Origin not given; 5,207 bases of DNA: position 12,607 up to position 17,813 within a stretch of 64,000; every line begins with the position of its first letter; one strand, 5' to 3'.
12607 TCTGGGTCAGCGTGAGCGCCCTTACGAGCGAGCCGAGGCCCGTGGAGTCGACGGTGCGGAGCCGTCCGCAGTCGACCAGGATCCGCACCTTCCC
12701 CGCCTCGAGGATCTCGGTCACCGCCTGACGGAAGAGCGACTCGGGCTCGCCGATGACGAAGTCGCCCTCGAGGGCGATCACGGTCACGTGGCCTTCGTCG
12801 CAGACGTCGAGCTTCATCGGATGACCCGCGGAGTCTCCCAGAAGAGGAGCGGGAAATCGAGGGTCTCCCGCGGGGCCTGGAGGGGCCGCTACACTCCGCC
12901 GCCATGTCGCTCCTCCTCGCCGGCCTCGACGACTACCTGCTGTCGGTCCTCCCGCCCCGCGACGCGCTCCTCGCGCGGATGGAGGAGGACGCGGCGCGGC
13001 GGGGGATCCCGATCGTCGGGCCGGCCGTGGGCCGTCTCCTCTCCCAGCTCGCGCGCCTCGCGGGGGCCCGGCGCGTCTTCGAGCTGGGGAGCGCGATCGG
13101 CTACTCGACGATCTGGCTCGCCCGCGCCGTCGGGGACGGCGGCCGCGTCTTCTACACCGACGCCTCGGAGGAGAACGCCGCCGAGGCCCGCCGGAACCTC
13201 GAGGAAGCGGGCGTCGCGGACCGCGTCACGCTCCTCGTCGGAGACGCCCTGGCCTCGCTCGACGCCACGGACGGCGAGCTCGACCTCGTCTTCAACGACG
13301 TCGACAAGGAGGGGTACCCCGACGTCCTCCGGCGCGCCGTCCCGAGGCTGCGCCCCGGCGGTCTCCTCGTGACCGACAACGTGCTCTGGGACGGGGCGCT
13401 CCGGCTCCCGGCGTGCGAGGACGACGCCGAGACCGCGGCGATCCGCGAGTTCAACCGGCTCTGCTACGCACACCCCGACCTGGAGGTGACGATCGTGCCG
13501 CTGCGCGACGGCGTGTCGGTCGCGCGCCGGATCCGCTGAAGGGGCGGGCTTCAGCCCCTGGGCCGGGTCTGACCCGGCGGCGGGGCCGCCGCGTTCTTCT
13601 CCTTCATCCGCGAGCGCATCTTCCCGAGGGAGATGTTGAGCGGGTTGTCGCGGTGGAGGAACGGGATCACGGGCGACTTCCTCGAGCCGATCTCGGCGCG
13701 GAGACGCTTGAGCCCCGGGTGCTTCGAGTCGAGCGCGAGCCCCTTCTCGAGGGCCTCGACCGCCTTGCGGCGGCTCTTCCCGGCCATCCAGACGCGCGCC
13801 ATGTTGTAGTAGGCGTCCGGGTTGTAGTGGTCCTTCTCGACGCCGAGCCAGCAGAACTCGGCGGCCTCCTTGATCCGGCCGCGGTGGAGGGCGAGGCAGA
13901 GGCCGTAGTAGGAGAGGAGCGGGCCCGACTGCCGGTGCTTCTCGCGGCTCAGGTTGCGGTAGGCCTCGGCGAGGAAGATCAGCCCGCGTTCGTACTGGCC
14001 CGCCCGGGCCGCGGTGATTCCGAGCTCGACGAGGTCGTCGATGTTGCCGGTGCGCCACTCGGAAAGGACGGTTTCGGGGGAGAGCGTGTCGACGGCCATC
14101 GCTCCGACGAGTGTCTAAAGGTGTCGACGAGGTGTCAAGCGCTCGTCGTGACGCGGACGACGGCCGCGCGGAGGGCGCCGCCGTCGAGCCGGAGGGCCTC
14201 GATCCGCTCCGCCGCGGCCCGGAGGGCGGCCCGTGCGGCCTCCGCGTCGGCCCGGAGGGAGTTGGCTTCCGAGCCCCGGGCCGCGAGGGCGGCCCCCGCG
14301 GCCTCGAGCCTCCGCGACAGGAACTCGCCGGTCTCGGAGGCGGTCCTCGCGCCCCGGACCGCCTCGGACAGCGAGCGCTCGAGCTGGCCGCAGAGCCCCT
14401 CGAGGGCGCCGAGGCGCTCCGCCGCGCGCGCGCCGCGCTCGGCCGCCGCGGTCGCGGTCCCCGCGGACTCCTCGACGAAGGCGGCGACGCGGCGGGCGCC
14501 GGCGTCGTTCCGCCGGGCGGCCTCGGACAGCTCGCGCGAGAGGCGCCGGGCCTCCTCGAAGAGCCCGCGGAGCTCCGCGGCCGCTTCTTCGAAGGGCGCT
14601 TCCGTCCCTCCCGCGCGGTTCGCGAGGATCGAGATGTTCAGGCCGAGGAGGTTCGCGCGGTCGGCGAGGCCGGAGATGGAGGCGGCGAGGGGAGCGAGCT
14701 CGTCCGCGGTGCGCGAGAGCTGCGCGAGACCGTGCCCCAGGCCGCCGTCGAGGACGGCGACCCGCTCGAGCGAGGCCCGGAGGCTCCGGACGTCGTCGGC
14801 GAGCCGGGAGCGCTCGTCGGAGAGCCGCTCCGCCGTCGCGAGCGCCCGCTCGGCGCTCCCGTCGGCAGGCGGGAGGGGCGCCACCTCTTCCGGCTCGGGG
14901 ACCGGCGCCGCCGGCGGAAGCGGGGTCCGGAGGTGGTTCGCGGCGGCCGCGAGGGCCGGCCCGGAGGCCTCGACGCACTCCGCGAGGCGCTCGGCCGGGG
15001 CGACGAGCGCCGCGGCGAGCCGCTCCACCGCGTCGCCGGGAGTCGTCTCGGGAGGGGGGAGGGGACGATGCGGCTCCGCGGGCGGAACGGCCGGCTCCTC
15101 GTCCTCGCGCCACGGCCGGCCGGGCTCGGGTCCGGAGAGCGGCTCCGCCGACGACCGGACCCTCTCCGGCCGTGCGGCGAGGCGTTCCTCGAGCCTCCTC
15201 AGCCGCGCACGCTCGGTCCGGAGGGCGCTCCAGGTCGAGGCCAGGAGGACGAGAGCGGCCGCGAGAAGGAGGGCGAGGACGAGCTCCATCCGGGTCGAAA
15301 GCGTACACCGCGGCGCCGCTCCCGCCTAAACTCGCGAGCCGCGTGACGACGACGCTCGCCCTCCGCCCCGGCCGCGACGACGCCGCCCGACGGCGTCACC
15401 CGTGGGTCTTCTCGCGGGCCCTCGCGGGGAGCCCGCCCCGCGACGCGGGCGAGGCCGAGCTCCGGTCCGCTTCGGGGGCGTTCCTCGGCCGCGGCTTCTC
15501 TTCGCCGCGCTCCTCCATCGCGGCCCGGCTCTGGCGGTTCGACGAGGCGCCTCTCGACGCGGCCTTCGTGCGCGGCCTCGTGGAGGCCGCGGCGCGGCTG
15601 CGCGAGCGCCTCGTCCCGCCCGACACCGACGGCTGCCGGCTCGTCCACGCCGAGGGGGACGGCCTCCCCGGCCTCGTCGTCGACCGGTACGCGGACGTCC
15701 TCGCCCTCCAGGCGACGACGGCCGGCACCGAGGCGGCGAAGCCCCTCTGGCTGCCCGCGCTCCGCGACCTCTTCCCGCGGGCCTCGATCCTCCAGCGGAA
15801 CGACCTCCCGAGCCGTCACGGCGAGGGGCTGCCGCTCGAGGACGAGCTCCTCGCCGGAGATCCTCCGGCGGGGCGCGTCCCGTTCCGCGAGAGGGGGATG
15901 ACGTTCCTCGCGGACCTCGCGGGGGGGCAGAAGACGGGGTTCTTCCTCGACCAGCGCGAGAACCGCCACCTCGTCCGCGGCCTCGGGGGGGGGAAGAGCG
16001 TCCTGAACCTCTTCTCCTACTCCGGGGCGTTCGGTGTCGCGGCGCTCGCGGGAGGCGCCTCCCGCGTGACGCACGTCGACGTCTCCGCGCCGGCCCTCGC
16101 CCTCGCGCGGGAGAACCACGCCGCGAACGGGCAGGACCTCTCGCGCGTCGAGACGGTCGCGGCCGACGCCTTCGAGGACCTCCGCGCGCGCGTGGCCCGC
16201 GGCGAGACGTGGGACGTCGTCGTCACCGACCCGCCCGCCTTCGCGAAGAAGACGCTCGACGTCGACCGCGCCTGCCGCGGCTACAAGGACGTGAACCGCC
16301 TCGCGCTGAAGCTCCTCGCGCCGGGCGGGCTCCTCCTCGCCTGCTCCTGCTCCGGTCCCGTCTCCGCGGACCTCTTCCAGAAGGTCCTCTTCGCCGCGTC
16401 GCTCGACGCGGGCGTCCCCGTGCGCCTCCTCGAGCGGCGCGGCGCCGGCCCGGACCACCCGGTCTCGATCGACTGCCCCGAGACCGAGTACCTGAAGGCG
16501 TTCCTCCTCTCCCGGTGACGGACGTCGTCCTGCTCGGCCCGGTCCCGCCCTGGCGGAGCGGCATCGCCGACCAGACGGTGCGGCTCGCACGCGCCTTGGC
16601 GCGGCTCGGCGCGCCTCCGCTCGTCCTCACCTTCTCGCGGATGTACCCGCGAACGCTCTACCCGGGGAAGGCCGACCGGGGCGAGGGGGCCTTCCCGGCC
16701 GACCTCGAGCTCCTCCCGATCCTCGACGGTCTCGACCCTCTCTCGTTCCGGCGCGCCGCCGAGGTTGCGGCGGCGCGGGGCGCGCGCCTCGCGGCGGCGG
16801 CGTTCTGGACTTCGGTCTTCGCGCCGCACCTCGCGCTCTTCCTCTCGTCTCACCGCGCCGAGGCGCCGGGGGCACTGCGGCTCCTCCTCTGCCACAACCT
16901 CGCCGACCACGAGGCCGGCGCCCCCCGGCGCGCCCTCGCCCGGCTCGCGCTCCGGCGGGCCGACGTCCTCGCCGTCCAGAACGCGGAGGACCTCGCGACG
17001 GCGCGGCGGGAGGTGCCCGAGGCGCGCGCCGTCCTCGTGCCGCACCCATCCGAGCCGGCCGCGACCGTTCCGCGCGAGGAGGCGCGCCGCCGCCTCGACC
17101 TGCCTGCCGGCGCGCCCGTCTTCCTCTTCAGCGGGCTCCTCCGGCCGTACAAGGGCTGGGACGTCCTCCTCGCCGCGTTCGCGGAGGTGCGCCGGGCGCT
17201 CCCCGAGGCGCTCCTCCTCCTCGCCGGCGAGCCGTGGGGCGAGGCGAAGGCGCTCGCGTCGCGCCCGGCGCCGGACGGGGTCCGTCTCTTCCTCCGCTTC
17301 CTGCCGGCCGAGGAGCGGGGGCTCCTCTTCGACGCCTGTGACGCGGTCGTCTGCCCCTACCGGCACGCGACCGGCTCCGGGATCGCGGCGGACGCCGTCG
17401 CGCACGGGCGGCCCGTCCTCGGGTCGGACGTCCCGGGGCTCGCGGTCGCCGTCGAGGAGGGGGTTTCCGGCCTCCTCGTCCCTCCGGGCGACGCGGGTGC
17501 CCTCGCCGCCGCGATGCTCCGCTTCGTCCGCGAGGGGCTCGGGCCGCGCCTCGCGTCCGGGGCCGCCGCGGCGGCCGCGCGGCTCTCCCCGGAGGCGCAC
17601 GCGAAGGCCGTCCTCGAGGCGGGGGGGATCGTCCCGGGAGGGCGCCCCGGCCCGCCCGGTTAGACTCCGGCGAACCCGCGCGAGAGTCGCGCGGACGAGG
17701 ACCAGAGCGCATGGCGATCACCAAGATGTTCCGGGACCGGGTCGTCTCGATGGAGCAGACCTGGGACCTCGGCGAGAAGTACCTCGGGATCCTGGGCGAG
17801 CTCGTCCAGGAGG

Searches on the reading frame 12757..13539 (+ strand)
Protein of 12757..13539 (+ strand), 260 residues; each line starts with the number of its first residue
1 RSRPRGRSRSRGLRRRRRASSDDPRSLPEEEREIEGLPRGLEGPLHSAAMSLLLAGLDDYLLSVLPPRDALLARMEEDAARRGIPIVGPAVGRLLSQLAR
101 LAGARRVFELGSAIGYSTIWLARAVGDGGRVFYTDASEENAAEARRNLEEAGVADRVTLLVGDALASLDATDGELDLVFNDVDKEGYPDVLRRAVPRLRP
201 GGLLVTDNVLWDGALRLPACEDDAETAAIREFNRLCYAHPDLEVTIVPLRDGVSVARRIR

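Call 23: search_protein_families(library=pfam, proteins=[window:12757-13539:+], max_evalue=0.001)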
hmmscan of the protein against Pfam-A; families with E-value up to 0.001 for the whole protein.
window:12757-13539:+ (260 aa): 7 families
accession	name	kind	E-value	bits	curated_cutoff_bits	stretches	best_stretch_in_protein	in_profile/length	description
PF01596.23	Methyltransf_3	-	2.8e-32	112.1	22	1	87-259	28-204/204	O-methyltransferase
PF13578.12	Methyltransf_24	-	6.3e-15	56.4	26.3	1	109-209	2-105/105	Methyltransferase domain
PF13649.12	Methyltransf_25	-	5.1e-11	43.5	27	1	107-202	1-97/97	Methyltransferase domain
PF01135.25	PCMT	-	1.1e-06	29.1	20.3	1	95-168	65-137/210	Protein-L-isoaspartate(D-aspartate) O-methyltransferase (PCMT)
PF13847.12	Methyltransf_31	-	2.8e-06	27.5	27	1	104-209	4-112/145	Methyltransferase domain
PF08241.18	Methyltransf_11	-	3.3e-06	28.1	21.2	1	109-205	2-94/95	Methyltransferase domain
PF08242.18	Methyltransf_12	-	0.00075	20.6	30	0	109-203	2-97/98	Methyltransferase domain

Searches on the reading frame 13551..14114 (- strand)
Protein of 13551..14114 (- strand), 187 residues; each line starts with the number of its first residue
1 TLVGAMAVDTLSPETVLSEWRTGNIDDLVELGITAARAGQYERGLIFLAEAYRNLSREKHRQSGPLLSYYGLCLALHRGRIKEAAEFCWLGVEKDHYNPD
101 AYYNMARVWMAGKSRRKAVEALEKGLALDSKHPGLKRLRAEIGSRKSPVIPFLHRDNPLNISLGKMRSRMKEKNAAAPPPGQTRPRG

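Call 23: search_protein_families(library=pfam, proteins=[window:13551-14114:-], max_evalue=0.001)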
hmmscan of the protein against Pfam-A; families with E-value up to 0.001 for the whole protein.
window:13551-14114:- (187 aa): 4 families
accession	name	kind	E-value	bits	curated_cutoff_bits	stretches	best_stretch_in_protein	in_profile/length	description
PF07719.23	TPR_2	-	1.1e-05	25.6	27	0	99-131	1-33/34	Tetratricopeptide repeat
PF14559.12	TPR_19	-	0.00015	22.5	25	1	76-142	2-68/68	Tetratricopeptide repeat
PF13428.12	TPR_14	-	0.00064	20.6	23.5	0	76-107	12-43/44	Tetratricopeptide repeat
PF13431.12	TPR_17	-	0.00071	20.1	24.4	0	91-107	5-21/34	Tetratricopeptide repeat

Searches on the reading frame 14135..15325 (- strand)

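Call 23: search_protein_families(library=pfam, proteins=[window:14135-15325:-], max_evalue=0.001)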
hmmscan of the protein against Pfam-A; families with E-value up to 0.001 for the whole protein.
window:14135-15325:- (396 aa): 1 family
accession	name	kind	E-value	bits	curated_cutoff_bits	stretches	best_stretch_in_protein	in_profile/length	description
PF00015.26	MCPsignal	-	9.4e-08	32.5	34.6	1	201-333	26-158/172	Methyl-accepting chemotaxis protein (MCP) signalling domain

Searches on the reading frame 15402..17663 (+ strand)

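Call 23: search_protein_families(library=pfam, proteins=[window:15402-17663:+], max_evalue=0.001)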
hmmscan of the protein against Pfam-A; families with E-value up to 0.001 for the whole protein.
window:15402-17663:+ (753 aa): 2 families
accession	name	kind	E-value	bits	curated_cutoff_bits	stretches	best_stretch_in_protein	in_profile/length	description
PF13692.12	Glyco_trans_1_4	-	1.2e-20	74.6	27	1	572-709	2-140/142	Glycosyl transferases group 1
PF00534.26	Glycos_transf_1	-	5.3e-19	68.8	26.4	1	558-711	2-158/172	Glycosyl transferases group 1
